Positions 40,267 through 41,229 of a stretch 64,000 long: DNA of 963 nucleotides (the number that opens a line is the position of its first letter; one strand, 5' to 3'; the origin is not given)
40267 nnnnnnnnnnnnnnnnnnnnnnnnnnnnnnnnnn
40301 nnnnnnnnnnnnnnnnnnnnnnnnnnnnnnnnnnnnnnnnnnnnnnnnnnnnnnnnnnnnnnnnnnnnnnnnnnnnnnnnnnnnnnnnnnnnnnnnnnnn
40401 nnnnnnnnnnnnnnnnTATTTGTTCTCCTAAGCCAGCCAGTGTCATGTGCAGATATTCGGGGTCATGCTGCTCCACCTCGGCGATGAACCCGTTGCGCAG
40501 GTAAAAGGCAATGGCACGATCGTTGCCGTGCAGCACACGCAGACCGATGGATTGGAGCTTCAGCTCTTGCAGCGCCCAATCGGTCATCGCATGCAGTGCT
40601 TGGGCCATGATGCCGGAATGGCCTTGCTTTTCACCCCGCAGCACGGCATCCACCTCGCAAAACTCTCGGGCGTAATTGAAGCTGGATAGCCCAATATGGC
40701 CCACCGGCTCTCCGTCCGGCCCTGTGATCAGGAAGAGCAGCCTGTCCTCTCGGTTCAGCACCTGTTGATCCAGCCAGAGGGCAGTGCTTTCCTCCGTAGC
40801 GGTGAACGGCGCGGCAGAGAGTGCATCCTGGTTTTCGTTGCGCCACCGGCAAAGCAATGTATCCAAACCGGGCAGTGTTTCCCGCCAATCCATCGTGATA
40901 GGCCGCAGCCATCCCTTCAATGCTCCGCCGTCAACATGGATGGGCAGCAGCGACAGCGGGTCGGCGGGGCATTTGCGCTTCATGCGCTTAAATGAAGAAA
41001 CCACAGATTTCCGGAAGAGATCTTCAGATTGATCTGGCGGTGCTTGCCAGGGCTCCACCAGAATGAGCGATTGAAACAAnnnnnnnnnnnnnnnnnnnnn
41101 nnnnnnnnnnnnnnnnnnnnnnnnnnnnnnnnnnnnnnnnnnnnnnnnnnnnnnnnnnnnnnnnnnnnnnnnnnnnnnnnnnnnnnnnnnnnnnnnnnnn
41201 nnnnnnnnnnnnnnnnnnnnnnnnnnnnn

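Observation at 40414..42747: YerE/acetolactate-synthase-like ThDP enzyme fused to a GNAT domain inside a CDP-deoxysugar operon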

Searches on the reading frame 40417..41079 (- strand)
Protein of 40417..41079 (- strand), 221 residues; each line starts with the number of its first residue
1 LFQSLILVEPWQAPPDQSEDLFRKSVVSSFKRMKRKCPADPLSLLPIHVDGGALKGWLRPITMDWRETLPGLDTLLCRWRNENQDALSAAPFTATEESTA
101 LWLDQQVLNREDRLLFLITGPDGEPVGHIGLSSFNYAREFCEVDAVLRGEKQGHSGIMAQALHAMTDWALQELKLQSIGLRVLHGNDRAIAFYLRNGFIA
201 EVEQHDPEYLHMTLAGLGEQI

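Call 14: search_solved_structures(query=window:40417-41079:-, max_evalue=1, show_alignments=3)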
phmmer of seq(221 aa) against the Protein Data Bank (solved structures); distinct sequences matched with E-value up to 1: 42.
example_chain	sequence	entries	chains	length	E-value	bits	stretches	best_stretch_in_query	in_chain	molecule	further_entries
7on8_A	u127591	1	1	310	5.7e-09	38.9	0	112-135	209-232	SAKe6AR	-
7onc_A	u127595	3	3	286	9.3e-07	31.6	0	173-214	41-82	SAKe6BE | S6BE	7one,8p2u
8pjr_A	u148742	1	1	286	1.4e-06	31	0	176-209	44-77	SAKe6AC-LB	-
7op4_A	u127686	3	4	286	1.4e-05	27.7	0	174-214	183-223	SAKe6BE-3HH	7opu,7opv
6vfm_A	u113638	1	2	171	7.9e-05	25.3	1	97-207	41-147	Spermidine N1-acetyltransferase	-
3wr7_A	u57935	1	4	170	0.00026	23.6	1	91-203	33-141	Spermidine N1-acetyltransferase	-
6cy6_A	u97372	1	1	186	0.00033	23.3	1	91-203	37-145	Spermidine N(1)-acetyltransferase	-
6vfn_A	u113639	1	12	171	0.00043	22.9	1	97-207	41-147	Spermidine N1-acetyltransferase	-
4r9m_A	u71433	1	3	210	0.00045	22.9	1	91-203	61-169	Spermidine N(1)-acetyltransferase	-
8fv0_C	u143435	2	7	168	0.0016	21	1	97-201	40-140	Diamine N-acetyltransferase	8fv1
5ix3_A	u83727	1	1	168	0.0016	21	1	97-201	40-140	Diamine N-acetyltransferase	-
5kta_A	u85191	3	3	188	0.002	20.7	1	75-204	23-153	FdhC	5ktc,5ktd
6erd_A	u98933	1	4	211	0.0023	20.5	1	110-202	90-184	Aminoglycoside N6'-acetyltransferase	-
8q6u_A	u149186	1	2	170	0.0034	20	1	109-202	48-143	Aminoglycoside N6'-acetyltransferase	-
7kwj_A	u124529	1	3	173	0.0039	19.8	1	90-202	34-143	Spermidine N(1)-acetyltransferase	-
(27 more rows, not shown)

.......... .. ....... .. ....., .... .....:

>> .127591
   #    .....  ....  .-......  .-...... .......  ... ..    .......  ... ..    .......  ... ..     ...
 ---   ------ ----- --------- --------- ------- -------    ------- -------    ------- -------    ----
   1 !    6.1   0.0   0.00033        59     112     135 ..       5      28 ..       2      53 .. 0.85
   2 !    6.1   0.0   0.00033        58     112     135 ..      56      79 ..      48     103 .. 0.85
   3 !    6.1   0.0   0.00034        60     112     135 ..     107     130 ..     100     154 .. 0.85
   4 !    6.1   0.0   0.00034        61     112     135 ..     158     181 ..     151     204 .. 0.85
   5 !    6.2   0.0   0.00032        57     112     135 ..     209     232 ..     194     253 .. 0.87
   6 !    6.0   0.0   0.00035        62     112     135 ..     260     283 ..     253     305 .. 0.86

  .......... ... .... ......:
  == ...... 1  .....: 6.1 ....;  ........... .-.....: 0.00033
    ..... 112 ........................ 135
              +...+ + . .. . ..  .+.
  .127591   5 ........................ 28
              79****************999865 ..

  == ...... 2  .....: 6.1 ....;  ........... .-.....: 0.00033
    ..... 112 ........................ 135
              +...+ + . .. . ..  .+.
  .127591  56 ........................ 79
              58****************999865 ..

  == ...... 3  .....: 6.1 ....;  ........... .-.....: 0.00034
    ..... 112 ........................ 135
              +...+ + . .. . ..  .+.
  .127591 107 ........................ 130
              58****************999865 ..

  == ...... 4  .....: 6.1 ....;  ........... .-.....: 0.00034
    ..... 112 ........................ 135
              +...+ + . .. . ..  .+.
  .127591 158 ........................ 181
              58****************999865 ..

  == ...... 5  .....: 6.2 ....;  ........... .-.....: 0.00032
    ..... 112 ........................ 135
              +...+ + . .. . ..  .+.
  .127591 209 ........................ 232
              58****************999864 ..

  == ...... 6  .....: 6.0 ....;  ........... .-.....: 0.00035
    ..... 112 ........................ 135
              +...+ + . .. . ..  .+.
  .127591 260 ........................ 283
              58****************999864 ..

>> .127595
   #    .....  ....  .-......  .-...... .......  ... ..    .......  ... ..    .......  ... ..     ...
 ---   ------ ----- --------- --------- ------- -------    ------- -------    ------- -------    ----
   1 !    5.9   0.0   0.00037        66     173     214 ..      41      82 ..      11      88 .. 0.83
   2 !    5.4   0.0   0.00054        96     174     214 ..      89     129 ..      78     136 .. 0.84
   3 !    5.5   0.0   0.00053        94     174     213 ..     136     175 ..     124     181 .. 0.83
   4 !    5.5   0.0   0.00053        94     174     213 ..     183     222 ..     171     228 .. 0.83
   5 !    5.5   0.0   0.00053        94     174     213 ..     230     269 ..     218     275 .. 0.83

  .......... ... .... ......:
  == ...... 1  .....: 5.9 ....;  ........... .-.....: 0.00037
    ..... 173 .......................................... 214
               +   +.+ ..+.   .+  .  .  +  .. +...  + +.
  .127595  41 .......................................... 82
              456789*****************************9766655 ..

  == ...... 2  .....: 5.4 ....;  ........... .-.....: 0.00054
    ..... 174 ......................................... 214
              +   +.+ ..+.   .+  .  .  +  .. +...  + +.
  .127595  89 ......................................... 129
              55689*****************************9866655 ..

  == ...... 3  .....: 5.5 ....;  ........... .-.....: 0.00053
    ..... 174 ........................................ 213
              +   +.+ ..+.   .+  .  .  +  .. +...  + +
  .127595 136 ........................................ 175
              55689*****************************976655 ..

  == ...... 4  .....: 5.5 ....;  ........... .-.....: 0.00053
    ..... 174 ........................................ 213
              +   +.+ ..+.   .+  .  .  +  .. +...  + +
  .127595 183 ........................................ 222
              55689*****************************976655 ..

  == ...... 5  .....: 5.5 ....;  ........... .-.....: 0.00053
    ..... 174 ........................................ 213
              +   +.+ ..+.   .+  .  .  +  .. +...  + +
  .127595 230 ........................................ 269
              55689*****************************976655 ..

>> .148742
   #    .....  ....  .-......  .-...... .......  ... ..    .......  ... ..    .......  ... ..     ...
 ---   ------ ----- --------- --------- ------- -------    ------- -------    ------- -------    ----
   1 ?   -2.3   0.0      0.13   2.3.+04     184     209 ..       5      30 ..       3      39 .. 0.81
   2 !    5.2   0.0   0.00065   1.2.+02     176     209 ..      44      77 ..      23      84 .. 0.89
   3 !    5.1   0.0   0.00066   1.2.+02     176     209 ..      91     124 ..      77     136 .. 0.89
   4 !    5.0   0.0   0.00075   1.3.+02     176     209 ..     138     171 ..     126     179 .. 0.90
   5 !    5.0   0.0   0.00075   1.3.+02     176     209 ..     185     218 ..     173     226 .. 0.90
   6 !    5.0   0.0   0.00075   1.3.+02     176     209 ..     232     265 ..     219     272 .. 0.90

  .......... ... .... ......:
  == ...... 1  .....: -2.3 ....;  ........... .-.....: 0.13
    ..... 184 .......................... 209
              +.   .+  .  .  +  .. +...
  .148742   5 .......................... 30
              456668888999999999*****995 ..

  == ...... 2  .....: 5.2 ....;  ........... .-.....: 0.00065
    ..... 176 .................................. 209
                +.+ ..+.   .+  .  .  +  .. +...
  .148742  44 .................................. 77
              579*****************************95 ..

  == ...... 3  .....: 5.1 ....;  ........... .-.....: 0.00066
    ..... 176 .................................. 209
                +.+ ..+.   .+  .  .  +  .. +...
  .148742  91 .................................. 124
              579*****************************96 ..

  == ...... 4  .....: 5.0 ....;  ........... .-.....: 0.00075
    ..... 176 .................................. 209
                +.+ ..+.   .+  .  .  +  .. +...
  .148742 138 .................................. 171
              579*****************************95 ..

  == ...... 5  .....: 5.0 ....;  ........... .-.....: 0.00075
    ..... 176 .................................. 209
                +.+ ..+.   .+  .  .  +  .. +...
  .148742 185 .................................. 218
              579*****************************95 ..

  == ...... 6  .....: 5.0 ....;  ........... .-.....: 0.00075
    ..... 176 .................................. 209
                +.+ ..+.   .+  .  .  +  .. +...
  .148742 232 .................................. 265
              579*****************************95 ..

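Call 69: search_protein_representatives(protein=window:40417-41022:-)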
Query: 202 residues. Proteins with E-value up to 0.001 (for the whole library): 1219; up to 1e-10: 493; up to 1e-30: 12. The best 150 are listed.
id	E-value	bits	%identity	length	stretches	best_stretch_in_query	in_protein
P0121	1.1e-43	165.4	46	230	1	7-181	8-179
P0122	1.4e-42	161.9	45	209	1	4-195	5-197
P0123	3.4e-40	154.0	37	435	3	3-184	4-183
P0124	1.3e-39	152.2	48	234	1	3-181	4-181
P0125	1.2e-37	145.8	42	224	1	3-181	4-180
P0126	3.4e-37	144.2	43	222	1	4-182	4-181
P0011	5.0e-36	140.4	45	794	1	15-180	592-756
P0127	2.2e-34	135.1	42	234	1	10-180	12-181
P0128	3.6e-34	134.3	51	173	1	45-185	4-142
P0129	2.2e-33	131.8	41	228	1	4-179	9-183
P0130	1.3e-32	129.3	41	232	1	3-179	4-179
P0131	7.1e-32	126.9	37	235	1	6-192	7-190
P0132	1.5e-30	122.5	38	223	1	4-181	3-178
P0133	5.1e-30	120.8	40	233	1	3-180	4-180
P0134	7.3e-30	120.3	47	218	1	35-180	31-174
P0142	2.9e-27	111.8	35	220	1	3-179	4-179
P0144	8.6e-27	110.3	40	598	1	3-179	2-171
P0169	7.5e-23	97.4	39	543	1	33-184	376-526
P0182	5.6e-22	94.6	39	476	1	10-184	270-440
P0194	3.0e-21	92.2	38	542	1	4-182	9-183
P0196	4.3e-21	91.7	35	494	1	4-180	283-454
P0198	7.2e-21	90.9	40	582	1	47-181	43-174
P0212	2.9e-20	89.0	44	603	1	46-182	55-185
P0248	1.7e-18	83.2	38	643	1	22-179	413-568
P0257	4.0e-18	82.0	34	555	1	7-180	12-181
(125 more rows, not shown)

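Call 70: search_protein_families(library=pfam, proteins=[P0144, P0194, P0198, P0212, P0257, P0169, P0182, P0196, P0248, P0123], max_evalue=0.00001)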
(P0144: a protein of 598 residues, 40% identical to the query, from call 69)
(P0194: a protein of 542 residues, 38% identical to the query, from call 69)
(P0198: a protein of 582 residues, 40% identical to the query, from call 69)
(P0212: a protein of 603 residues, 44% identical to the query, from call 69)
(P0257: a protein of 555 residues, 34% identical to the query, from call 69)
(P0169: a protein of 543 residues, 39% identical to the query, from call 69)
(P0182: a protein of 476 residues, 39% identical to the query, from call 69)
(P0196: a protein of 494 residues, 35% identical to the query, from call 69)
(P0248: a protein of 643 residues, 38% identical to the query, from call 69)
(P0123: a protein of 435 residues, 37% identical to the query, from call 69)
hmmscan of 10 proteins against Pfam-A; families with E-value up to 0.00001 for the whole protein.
P0144 (598 aa): 5 families
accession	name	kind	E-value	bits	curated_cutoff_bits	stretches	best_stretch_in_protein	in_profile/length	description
PF00155.27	Aminotran_1_2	-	1.1e-63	216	19.7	1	241-594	3-361/361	Aminotransferase class I and II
PF01041.23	DegT_DnrJ_EryC1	-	1.8e-10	41.1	19.8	1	309-412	47-145/360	DegT/DnrJ/EryC1/StrS aminotransferase family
PF13420.13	Acetyltransf_4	-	1.1e-07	32.4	24.3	1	52-176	13-139/155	Acetyltransferase (GNAT) domain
PF00583.31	Acetyltransf_1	-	4.7e-07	30.5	20.7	1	72-171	18-116/116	Acetyltransferase (GNAT) family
PF01053.26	Cys_Met_Meta_PP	-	3.8e-06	26.1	27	1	306-414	73-175/381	Cys/Met metabolism PLP-dependent enzyme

P0194 (542 aa): 3 families
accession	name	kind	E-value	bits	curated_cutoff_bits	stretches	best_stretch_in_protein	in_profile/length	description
PF00535.33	Glycos_transf_2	-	9.5e-26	91.2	23.3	1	234-392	2-163/168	Glycosyl transferase family 2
PF00583.31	Acetyltransf_1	-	3.6e-11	43.8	20.7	1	74-180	16-116/116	Acetyltransferase (GNAT) family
PF13302.13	Acetyltransf_3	-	3e-10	41.4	25.4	1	68-181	24-138/138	Acetyltransferase (GNAT) domain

P0198 (582 aa): 3 families
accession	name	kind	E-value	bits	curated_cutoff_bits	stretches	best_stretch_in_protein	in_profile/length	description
PF00535.33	Glycos_transf_2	-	4.2e-25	89.1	23.3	1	222-381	1-163/168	Glycosyl transferase family 2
PF13302.13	Acetyltransf_3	-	7.7e-12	46.5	25.4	1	34-173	4-138/138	Acetyltransferase (GNAT) domain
PF00583.31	Acetyltransf_1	-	2.8e-06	28.1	20.7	1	79-172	27-116/116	Acetyltransferase (GNAT) family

P0212 (603 aa): 4 families
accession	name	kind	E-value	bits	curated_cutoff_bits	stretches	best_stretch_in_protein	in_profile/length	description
PF01041.23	DegT_DnrJ_EryC1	-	5.8e-111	371.6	19.8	1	242-589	6-359/360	DegT/DnrJ/EryC1/StrS aminotransferase family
PF13302.13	Acetyltransf_3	-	3.3e-09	38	25.4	1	60-183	13-138/138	Acetyltransferase (GNAT) domain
PF00583.31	Acetyltransf_1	-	1.6e-07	32.1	20.7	1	88-182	27-116/116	Acetyltransferase (GNAT) family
PF00155.27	Aminotran_1_2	-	2e-07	30.9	19.7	1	263-350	44-141/361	Aminotransferase class I and II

P0257 (555 aa): 4 families
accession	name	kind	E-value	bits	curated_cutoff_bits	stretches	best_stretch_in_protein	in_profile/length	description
PF01041.23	DegT_DnrJ_EryC1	-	4.8e-51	174.5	19.8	1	241-373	4-135/360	DegT/DnrJ/EryC1/StrS aminotransferase family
PF02780.25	Transketolase_C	-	1e-21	77.5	25.9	1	419-540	1-122/124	Transketolase, C-terminal domain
PF00155.27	Aminotran_1_2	-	2.2e-09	37.4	19.7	1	263-355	43-151/361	Aminotransferase class I and II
PF13302.13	Acetyltransf_3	-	2.6e-07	31.9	25.4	1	48-180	7-137/138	Acetyltransferase (GNAT) domain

P0169 (543 aa): 6 families
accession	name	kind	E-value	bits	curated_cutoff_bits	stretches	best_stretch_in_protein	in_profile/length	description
PF16363.11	GDP_Man_Dehyd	-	2.5e-37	129.5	27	1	12-321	1-330/332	GDP-mannose 4,6 dehydratase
PF01370.27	Epimerase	-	3e-29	102.5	20.9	1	11-230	1-215/240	NAD dependent epimerase/dehydratase family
PF02719.21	Polysacc_synt_2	-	3.6e-18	66.2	20.2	1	11-226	1-203/293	Polysaccharide biosynthesis protein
PF01073.25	3Beta_HSD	-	5.8e-08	32.5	22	1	12-209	1-200/280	3-beta hydroxysteroid dehydrogenase/isomerase family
PF04321.23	RmlD_sub_bind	-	2.8e-07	30.3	27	1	10-171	2-140/287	RmlD substrate binding domain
PF13302.13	Acetyltransf_3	-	3.4e-06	28.2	25.4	1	401-521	16-137/138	Acetyltransferase (GNAT) domain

P0182 (476 aa): 5 families
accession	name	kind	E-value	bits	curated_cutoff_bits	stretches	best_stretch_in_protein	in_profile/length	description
PF00551.24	Formyl_trans_N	-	3.4e-23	82.8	26.1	1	58-167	61-171/181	Formyl transferase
PF13302.13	Acetyltransf_3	-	7.6e-12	46.5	25.4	1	315-437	14-138/138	Acetyltransferase (GNAT) domain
PF18216.6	N_formyltrans_C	-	8.5e-11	41.8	25.8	1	204-251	3-51/52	N-formyltransferase dimerization C-terminal domain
PF13420.13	Acetyltransf_4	-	1.1e-07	32.4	24.3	1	315-437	11-135/155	Acetyltransferase (GNAT) domain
PF00583.31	Acetyltransf_1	-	2.1e-06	28.4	20.7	1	325-436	6-116/116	Acetyltransferase (GNAT) family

P0196 (494 aa): 4 families
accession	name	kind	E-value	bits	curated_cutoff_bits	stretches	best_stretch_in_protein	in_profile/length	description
PF00551.24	Formyl_trans_N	-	1.5e-23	83.9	26.1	1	44-162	60-169/181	Formyl transferase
PF18216.6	N_formyltrans_C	-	5.5e-16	58.4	25.8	1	199-248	1-51/52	N-formyltransferase dimerization C-terminal domain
PF13302.13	Acetyltransf_3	-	7.2e-11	43.4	25.4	1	327-454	10-138/138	Acetyltransferase (GNAT) domain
PF00583.31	Acetyltransf_1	-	4.2e-08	33.9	20.7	1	357-453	20-116/116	Acetyltransferase (GNAT) family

P0248 (643 aa): 2 families
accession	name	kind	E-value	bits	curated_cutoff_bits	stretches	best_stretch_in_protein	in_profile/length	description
PF01041.23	DegT_DnrJ_EryC1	-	5.9e-85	286.1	19.8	1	13-371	5-360/360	DegT/DnrJ/EryC1/StrS aminotransferase family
PF13302.13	Acetyltransf_3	-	5.5e-12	47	25.4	1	441-569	9-138/138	Acetyltransferase (GNAT) domain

P0123 (435 aa): 1 family
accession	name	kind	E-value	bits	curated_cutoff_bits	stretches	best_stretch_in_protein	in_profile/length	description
PF13302.13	Acetyltransf_3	-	2.9e-11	44.7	25.4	1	52-176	13-134/138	Acetyltransferase (GNAT) domain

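Call 71: find_encoding_contigs(protein=P0257, flank=10000, max_places=1)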
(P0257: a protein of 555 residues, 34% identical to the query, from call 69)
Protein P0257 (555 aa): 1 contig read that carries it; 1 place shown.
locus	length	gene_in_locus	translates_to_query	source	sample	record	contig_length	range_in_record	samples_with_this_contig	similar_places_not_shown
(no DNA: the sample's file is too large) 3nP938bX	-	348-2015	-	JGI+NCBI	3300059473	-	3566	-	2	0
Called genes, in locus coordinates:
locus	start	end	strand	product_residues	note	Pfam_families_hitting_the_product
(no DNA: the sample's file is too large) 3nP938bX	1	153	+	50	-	?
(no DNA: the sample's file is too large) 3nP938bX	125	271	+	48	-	-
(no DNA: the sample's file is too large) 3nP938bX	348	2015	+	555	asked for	PF13302:Acetyltransf_3 (weak), PF01041:DegT_DnrJ_EryC1, PF00155:Aminotran_1_2 (weak), PF02780:Transketolase_C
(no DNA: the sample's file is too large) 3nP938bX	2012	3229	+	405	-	PF00535:Glycos_transf_2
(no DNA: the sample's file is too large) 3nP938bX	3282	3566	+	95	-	?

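Call 75: predict_structure(alignment_id=A3)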
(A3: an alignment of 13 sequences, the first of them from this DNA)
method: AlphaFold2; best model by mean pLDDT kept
length: 208 residues; sequences in the alignment: 13
mean_pLDDT: 91.6   pTM: 0.88
mean pLDDT of the five models: 91.6, 90.9, 90.6, 88.3, 88.2
residues with pLDDT >= 90: 164; 70-90: 36; 50-70: 3; < 50: 5
segments of 3 or more residues with pLDDT < 50: 205-208
pLDDT, mean of each block of 10 residues (from residue 1): 81 96 93 95 97 96 94 86 97 96 96 96 95 80 94 96 94 93 93 89 59
secondary structure, 60 per line:
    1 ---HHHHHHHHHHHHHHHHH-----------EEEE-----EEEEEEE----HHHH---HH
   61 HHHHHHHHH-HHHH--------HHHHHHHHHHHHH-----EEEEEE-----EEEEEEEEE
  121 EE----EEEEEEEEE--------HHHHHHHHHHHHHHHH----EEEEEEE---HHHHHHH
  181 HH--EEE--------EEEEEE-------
elements in order: H4-20 E32-35 E41-47 H52-55 H59-69 H71-74 H83-95 E101-106 E112-122 E127-135 H144-159 E164-170 H174-182 E185-187 E196-201

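Call 78: fold_search(model_id=the predicted structure, library=pdb)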
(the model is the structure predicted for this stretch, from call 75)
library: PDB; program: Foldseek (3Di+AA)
matches with E <= 10: 1087; with E <= 0.001: 435
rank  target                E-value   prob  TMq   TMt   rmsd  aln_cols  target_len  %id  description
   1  4ri1_B                3.4e-09  1.00  0.58  0.67   4.4       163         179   18  Crystal structure of Helicobacter pylori pseudaminic acid biosynthesis N -acetyltransferase PseH complex with acetyl-c (released 2015-04-01)
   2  4ri1_C                5.6e-09  1.00  0.57  0.67   4.6       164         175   19  Crystal structure of Helicobacter pylori pseudaminic acid biosynthesis N -acetyltransferase PseH complex with acetyl-c (released 2015-04-01)
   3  1s7n_A                5.6e-09  1.00  0.59  0.69   4.9       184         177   17  Ribosomal L7/L12 alpha-N-protein acetyltransferase in complex with Coenzyme A (CoA free sulfhydryl) (released 2005-03-15)
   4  8q6u_A                6.7e-09  1.00  0.55  0.68   5.0       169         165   20  Crystal structure of a double mutant acetyltransferase from Bacillus cereus species. (released 2024-03-06)
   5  4jjx_A                8.6e-09  1.00  0.56  0.66   4.5       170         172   21  Dodecameric structure of spermidine N-acetyltransferase SpeG from Vibrio cholerae O1 biovar eltor (released 2013-04-03)
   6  1s7n_B                9.7e-09  1.00  0.58  0.66   5.3       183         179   18  Ribosomal L7/L12 alpha-N-protein acetyltransferase in complex with Coenzyme A (CoA free sulfhydryl) (released 2005-03-15)
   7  7kx2_B                1.1e-08  1.00  0.55  0.66   5.0       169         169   20  Spermidine N-acetyltransferase SpeG F149A mutant from Vibrio cholerae (released 2020-12-16)
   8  6erd_D                1.2e-08  1.00  0.58  0.70   3.8       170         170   19  Crystal structure of a putative acetyltransferase from Bacillus cereus species. (released 2018-09-26)
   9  5ktc                  1.5e-08  1.00  0.61  0.68   4.6       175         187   18  FdhC with bound products: Coenzyme A and 3-[(R)-3-hydroxybutanoylamino]-3,6-dideoxy-d-galactose (released 2016-07-27)
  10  6erd_A                1.5e-08  1.00  0.55  0.68   5.0       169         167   20  Crystal structure of a putative acetyltransferase from Bacillus cereus species. (released 2018-09-26)
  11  4ri1_A                1.5e-08  1.00  0.57  0.66   4.6       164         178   19  Crystal structure of Helicobacter pylori pseudaminic acid biosynthesis N -acetyltransferase PseH complex with acetyl-c (released 2015-04-01)
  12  5kta                  1.7e-08  1.00  0.60  0.70   3.8       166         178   17  Apo FdhC- a nucleotide-linked sugar GNAT (released 2016-07-27)
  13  3wr7_A                1.9e-08  1.00  0.54  0.64   5.1       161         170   20  Crystal Structure of Spermidine Acetyltransferase from Escherichia coli (released 2015-09-02)
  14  6dau_D                1.9e-08  1.00  0.52  0.61   5.2       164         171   20  Crystal structure of E33Q and E41Q mutant forms of the spermidine/spermine N-acetyltransferase SpeG from Vibrio choler (released 2018-07-04)
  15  4jjx_C                2.0e-08  1.00  0.52  0.62   5.3       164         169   20  Dodecameric structure of spermidine N-acetyltransferase SpeG from Vibrio cholerae O1 biovar eltor (released 2013-04-03)
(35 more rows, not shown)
